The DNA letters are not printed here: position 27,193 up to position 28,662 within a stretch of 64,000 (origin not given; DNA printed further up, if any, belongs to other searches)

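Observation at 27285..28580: Second tubulin/FtsZ-superfamily GTPase with CetZ-like features in a bacterium, under a consensus leaderless promoter with a palindromic operator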

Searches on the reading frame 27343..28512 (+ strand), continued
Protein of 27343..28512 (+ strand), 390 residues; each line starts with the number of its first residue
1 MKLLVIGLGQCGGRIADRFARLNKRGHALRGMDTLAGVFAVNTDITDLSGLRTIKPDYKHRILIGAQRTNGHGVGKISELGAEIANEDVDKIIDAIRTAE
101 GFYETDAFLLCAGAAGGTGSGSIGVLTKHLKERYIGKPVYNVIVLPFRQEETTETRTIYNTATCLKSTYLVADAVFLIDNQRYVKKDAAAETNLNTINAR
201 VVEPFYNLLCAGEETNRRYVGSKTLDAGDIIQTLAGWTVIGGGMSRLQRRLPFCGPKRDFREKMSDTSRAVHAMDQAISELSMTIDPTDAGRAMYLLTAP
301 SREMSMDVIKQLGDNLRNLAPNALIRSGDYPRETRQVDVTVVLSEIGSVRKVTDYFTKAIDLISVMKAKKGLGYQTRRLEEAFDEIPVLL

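Call 35: predict_structure(alignment_id=A1)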
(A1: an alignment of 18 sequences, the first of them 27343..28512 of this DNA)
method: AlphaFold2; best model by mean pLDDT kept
length: 390 residues; sequences in the alignment: 18
mean_pLDDT: 49.7   pTM: 0.49
mean pLDDT of the five models: 49.7, 47.8, 46.3, 38.9, 36.0
residues with pLDDT >= 90: 0; 70-90: 58; 50-70: 94; < 50: 238
segments of 3 or more residues with pLDDT < 50: 45-59, 65-78, 115-117, 146-160, 166-170, 180-190, 210-311, 315-334, 337-360, 373-390
pLDDT, mean of each block of 10 residues (from residue 1): 73 71 66 71 52 47 45 40 69 76 70 56 74 71 52 43 49 52 44 50 51 36 31 35 41 36 33 32 31 44 47 46 41 46 39 44 51 48 36
secondary structure, 60 per line:
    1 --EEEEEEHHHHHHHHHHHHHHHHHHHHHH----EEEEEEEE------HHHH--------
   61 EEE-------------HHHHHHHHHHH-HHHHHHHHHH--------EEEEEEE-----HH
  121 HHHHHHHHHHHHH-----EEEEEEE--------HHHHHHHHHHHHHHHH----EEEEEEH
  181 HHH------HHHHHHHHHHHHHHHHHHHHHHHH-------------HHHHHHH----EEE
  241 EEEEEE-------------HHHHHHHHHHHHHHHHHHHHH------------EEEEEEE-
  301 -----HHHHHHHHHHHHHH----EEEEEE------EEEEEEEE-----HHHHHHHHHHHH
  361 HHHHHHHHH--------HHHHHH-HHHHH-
elements in order: E3-8 H9-30 E35-42 H49-52 E61-63 H77-87 H89-98 E107-113 H119-133 E139-145 H154-169 E174-179 H180-183 H190-213 H227-233 E238-246 H260-280 E293-299 H306-319 E324-329 E336-343 H349-369 H378-383 H385-389

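Call 40: search_protein_families(library=pfam, proteins=[L054:2980-3501:-, L054:3567-5744:-, L032:7236-7730:-, L032:7845-10028:-, L054:7373-9034:+, L054:9034-9336:+, L054:9340-9969:+, L054:543-1553:+, L076:4764-5936:+, L054:1734-2906:+], max_evalue=0.1)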
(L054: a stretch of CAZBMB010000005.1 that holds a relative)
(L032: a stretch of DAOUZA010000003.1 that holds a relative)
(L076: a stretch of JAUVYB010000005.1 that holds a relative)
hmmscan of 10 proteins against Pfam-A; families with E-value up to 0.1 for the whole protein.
L054:2980-3501:- (173 aa): 0 families

L054:3567-5744:- (725 aa): 1 family
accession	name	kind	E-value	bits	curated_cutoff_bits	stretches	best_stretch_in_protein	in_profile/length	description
PF10157.14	BORCS6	-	2.9e-06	27.8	35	1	349-429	9-89/101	BLOC-1-related complex sub-unit 6 C-terminal helix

L032:7236-7730:- (164 aa): 2 families
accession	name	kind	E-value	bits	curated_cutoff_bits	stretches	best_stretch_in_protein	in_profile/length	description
PF05618.17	Zn_protease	-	0.015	15.6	27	0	59-100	37-81/138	Putative ATP-dependent zinc protease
PF04221.18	RelB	-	0.062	13.7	22.4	0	69-84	7-22/82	RelB antitoxin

L032:7845-10028:- (727 aa): 2 families
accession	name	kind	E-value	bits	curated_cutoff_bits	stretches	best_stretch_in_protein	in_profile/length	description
PF21009.2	SBSN_GxHH_rpt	-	0.0028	17.3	31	1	433-631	67-263/384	Suprabasin, GxHH repeat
PF11839.13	Alanine_zipper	-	0.0052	17.5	23.1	2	352-402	12-62/69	Alanine-zipper, major outer membrane lipoprotein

L054:7373-9034:+ (554 aa): 22 families
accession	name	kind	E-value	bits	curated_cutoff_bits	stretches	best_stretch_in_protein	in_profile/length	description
PF13177.12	DNA_pol3_delta2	-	1.3e-47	162.2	27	1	20-179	1-160/161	DNA polymerase III, delta subunit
PF22608.2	DNAX_ATPase_lid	-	6.7e-13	48.6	27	1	184-224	2-42/49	DNA polymerase III clamp loader subunit, ATPase lid domain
PF00004.35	AAA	-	1.8e-12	48.3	21.2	1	42-175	2-124/131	ATPase family associated with various cellular activities (AAA)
PF12169.13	DNA_pol3_gamma3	-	1.9e-11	44.4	24.4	1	233-326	1-96/143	DNA polymerase III subunits gamma and tau domain III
PF05496.18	RuvB_N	-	9.2e-07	29.2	27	1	11-95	2-91/159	Holliday junction DNA helicase RuvB P-loop domain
PF13604.12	AAA_30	-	7e-06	26.3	27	1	41-154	21-122/191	AAA domain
PF13401.12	AAA_22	-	6.3e-05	23.7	27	1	42-162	9-128/130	AAA domain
PF21960.2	RCF1-5-like_lid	-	0.00019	21.8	27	1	187-223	2-39/43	RCF1/5-like, AAA+ ATPase lid domain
PF13245.12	AAA_19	-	0.00032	21.3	25.1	1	39-154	12-123/134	AAA domain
PF01078.27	Mg_chelatase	-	0.00049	20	20.3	1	15-68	2-52/207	Magnesium chelatase, subunit ChlI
PF13191.12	AAA_16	-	0.00051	21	32.6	1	18-153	2-166/167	AAA ATPase domain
PF07724.20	AAA_2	-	0.00072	20.1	27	1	41-146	6-101/166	AAA domain (Cdc48 subfamily)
PF07728.20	AAA_5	-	0.0013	19.2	22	1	42-147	3-93/139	AAA domain (dynein-related subfamily)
PF16193.11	AAA_assoc_2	-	0.0014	19.2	34.3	1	194-241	2-54/81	AAA C-terminal domain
PF20964.2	DnaX_C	-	0.0053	17.2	26.2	1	450-535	9-92/113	DNA polymerase III subunit tau, C-terminal domain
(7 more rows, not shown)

L054:9034-9336:+ (101 aa): 2 families
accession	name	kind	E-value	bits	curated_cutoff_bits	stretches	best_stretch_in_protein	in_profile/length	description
PF02575.21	YbaB_DNA_bd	-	3.8e-33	114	25.5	1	6-95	1-90/91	YbaB/EbfC DNA-binding family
PF20611.3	DUF6801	-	0.089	13.3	26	1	11-60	42-94/161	Family of unknown function (DUF6801)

L054:9340-9969:+ (210 aa): 7 families
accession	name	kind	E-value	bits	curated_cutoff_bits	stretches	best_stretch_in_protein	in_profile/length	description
PF13662.12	Toprim_4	-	9.4e-25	87.1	25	1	92-183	1-85/85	Toprim domain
PF21176.3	RecR_HhH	-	4.5e-16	58.8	27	1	20-60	2-42/45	RecR, helix-hairpin-helix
PF21175.2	RecR_C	-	1.3e-11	44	22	1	185-208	1-24/24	RecR, C-terminal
PF01751.28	Toprim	-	6.8e-11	42.6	23.1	1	93-179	1-93/96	Toprim domain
PF02132.21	RecR_ZnF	-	5.9e-06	26.4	22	1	66-86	1-21/21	RecR, Cys4-zinc finger domain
PF00633.29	HHH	-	0.00044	20.4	24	1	21-40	8-27/30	Helix-hairpin-helix motif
PF14520.12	HHH_5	-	0.0031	18.4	27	1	24-44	35-55/57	Helix-hairpin-helix domain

L054:543-1553:+ (337 aa): 2 families
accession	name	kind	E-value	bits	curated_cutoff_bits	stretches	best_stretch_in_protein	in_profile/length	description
PF02800.25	Gp_dh_C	-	8.5e-65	217.6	24.4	1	159-315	1-158/158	Glyceraldehyde 3-phosphate dehydrogenase, C-terminal domain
PF00044.30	Gp_dh_N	-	8.6e-38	129.1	31.7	1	4-104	2-100/101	Glyceraldehyde 3-phosphate dehydrogenase, NAD binding domain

L076:4764-5936:+ (391 aa): 4 families
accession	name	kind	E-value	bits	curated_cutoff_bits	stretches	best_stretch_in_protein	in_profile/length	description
PF00091.31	Tubulin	-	9.4e-25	88.4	33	1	2-186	1-186/190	Tubulin/FtsZ family, GTPase domain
PF21011.2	CetZ_C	-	5.2e-20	72.1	21.6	1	190-361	2-180/180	Tubulin-like CetZ, C-terminal domain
PF13809.12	Tubulin_2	-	0.039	13.6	27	1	87-178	139-234/356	Tubulin like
PF12327.13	FtsZ_C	-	0.057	14.2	27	0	266-328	12-74/95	FtsZ family, C-terminal domain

L054:1734-2906:+ (391 aa): 3 families
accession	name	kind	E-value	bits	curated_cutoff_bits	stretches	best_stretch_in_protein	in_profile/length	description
PF00091.31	Tubulin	-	6.7e-34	118.3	33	1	3-182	2-184/190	Tubulin/FtsZ family, GTPase domain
PF21011.2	CetZ_C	-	2e-17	63.7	21.6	1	189-356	3-175/180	Tubulin-like CetZ, C-terminal domain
PF13809.12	Tubulin_2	-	0.00047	19.9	27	1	108-166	164-229/356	Tubulin like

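Call 42: search_protein_representatives(protein=window:27343-28512:+)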
Query: 390 residues. Proteins with E-value up to 0.001 (for the whole library): 970; up to 1e-10: 260; up to 1e-30: 68. The best 150 are listed.
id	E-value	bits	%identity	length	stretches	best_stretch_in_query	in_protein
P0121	2.1e-126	438.4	53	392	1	1-370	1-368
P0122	9.9e-115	400.1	49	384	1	2-390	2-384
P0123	2.4e-111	388.9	49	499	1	1-365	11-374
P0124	2.2e-107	375.9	68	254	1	1-238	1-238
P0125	5.0e-103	361.6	47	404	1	2-390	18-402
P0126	6.1e-100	351.4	48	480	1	1-366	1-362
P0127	1.8e-89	317.0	46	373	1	1-369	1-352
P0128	1.0e-88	314.5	44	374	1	1-357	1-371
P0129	3.2e-88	312.8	42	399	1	2-389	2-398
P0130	4.4e-87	309.1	43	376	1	25-390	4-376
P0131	4.4e-85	302.5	46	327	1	82-389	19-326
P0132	1.7e-82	294.0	41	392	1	1-386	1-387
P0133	2.4e-82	293.5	68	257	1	1-201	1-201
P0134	2.8e-81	290.0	52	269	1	130-389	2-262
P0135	5.2e-79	282.5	40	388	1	1-370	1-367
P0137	5.9e-75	269.2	39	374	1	1-362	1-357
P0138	6.8e-73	262.4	40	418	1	1-390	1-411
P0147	6.5e-57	209.8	40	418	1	1-374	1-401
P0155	2.6e-45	171.7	30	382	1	1-387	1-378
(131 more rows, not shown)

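Call 46: list_cluster_members(proteins=[P0121, P0122, P0126, P0127, P0129, P0135, P0137, P0155, P0138, P0147])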
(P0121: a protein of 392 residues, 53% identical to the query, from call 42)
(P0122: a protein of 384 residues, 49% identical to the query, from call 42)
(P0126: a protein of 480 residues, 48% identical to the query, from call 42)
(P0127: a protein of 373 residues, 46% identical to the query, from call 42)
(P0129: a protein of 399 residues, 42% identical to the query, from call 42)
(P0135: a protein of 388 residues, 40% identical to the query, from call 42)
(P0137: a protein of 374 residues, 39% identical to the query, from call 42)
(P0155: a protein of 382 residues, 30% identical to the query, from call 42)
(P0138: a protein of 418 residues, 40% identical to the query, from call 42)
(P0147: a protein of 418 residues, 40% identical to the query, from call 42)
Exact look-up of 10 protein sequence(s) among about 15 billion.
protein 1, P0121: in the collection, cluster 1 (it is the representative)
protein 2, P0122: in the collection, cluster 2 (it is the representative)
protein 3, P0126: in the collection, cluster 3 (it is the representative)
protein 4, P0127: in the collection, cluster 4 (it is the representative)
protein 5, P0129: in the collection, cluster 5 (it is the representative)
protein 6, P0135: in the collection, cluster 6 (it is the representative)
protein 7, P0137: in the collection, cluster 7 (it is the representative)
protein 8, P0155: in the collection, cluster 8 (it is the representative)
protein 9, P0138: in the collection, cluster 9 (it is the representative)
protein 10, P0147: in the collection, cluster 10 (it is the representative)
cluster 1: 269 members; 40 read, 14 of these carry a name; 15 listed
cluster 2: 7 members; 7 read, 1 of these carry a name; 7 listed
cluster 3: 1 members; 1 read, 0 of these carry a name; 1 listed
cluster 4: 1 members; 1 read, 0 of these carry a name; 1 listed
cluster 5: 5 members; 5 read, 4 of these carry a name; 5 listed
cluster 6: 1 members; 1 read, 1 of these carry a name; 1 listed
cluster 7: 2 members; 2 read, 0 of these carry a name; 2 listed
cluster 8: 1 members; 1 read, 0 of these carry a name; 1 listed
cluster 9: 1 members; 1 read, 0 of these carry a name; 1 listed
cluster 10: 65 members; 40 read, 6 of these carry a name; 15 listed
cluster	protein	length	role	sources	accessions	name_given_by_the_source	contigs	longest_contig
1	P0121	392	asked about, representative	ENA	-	-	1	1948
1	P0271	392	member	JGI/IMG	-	cell division GTPase FtsZ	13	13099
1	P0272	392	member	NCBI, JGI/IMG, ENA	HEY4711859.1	MAG TPA: tubulin/FtsZ family protein [Dehalococcoidia bacterium]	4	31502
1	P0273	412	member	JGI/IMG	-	cell division GTPase FtsZ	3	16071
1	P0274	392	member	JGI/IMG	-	cell division GTPase FtsZ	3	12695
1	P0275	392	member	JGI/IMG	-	cell division GTPase FtsZ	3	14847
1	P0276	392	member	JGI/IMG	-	cell division GTPase FtsZ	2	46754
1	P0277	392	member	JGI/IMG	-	cell division GTPase FtsZ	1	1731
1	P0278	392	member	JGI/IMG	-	cell division GTPase FtsZ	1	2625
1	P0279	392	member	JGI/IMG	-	cell division GTPase FtsZ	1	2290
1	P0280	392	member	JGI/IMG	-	cell division GTPase FtsZ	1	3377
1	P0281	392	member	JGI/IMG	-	cell division GTPase FtsZ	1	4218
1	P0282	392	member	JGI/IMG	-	cell division GTPase FtsZ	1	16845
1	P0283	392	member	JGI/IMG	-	cell division GTPase FtsZ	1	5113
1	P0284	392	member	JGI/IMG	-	cell division GTPase FtsZ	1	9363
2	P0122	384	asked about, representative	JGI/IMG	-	-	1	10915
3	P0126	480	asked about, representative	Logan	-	-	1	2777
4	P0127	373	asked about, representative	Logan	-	-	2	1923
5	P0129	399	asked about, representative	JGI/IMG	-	cell division GTPase FtsZ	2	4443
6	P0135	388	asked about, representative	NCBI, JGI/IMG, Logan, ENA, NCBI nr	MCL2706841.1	MAG: cell division protein FtsZ [Dehalococcoidia bacterium] | cell division protein FtsZ [Dehalococcoidia bacterium]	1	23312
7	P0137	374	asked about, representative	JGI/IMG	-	-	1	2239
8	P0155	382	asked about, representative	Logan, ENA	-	-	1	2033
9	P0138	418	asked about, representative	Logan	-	-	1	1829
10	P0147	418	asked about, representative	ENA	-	-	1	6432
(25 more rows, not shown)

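Call 49: search_solved_structures(query=L054:3567-5744:-, max_evalue=0.1)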
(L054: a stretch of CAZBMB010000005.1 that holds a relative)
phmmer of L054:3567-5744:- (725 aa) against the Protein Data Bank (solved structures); distinct sequences matched with E-value up to 0.1: 5.
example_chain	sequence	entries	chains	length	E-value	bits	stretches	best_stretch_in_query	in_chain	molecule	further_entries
4uos_A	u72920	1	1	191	0.0025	20.3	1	418-603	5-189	DESIGNED HELICAL BUNDLE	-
8ga7_A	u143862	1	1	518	0.012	18.1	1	63-586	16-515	THR5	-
8e0o_A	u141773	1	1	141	0.023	17.2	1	63-151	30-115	hetBGL03-15-18a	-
5cwg_A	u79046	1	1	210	0.045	16.2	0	474-636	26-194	Designed helical repeat protein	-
5cwc_A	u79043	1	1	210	0.051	16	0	474-636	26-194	Designed helical repeat protein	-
